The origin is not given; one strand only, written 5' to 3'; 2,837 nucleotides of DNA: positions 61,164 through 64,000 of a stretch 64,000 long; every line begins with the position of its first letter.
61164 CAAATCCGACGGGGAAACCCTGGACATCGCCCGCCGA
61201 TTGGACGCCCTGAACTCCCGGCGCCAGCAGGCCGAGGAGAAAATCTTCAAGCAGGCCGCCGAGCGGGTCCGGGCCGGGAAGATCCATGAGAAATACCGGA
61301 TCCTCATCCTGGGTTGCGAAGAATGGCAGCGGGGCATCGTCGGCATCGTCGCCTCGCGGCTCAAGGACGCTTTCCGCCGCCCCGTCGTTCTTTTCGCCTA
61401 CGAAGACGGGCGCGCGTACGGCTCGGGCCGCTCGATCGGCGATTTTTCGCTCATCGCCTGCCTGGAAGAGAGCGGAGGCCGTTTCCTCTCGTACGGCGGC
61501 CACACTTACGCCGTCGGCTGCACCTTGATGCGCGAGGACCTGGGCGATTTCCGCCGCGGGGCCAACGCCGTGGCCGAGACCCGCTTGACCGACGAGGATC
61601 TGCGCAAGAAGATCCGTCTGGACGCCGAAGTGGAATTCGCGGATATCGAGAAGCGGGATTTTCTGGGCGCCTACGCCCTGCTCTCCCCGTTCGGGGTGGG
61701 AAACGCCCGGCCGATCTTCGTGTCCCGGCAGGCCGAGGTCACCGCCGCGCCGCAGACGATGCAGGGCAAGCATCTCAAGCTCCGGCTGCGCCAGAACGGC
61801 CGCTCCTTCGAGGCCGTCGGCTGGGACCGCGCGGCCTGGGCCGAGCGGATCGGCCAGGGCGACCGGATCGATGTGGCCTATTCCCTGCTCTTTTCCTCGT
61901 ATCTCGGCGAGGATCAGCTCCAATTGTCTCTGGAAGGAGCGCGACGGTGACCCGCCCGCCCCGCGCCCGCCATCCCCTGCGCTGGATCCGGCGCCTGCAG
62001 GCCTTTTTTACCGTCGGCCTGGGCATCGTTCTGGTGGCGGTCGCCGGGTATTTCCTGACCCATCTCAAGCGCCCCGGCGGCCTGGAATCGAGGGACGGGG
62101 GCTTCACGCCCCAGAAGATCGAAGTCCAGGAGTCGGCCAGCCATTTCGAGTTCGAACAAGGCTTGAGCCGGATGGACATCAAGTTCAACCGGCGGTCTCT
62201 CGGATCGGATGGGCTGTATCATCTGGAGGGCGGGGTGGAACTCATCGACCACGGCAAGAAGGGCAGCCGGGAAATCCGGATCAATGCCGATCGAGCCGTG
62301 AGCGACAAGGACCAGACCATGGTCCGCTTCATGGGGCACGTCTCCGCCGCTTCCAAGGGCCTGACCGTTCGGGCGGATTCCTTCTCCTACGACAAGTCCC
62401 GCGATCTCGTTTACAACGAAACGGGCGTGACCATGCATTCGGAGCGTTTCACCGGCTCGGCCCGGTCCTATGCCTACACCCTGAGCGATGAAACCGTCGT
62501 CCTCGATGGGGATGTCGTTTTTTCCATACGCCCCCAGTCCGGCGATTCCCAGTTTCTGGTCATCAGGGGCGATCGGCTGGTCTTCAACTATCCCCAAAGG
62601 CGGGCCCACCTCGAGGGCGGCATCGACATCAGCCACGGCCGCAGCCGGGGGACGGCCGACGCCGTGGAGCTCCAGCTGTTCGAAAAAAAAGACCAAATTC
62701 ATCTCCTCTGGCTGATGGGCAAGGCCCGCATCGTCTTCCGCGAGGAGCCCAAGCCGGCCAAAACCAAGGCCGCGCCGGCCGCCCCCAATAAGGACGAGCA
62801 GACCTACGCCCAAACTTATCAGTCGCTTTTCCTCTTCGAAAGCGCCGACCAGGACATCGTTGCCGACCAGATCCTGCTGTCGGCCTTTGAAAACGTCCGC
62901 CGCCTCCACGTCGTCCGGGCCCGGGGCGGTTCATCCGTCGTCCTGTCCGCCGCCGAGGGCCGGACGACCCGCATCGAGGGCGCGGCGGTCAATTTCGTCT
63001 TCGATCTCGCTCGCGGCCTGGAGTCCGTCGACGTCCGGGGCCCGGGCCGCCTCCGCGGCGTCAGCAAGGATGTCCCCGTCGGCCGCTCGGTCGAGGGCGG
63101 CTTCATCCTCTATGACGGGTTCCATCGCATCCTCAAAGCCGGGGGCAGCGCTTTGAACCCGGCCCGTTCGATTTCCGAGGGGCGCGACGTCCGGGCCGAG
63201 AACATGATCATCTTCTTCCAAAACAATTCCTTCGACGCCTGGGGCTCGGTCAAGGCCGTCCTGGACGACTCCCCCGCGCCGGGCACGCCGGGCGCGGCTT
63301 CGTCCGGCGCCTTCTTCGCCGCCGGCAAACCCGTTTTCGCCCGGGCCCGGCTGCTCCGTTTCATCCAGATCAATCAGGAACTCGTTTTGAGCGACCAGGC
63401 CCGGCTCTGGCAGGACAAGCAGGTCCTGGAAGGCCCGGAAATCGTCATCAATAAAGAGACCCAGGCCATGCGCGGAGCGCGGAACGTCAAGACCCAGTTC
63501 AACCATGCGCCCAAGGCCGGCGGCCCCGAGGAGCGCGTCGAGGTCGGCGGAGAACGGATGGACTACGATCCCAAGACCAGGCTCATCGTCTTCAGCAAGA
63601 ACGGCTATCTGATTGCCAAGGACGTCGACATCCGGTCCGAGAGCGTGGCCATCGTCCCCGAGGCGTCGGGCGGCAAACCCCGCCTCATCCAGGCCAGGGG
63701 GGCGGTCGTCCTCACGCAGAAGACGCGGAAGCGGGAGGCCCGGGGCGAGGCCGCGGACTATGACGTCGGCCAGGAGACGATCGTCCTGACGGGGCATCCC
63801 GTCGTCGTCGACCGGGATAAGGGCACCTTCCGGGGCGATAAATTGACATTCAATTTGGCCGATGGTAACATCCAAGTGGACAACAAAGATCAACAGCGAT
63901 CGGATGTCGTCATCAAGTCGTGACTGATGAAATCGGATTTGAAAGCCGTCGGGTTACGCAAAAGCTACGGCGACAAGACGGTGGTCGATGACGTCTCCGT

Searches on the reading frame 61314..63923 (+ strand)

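Call 35: search_protein_families(library=pfam, proteins=[window:61314-63923:+], max_evalue=0.00001)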
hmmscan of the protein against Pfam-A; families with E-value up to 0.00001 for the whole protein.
window:61314-63923:+ (869 aa): 2 families
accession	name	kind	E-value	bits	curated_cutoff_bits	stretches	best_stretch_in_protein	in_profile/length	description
PF03968.19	LptD_N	-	3.1e-25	89.1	20.4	1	746-850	4-111/113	LptA/(LptD N-terminal domain) LPS transport protein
PF06835.18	LptC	-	2.3e-11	44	21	1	315-401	79-170/175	Lipopolysaccharide-assembly, LptC-related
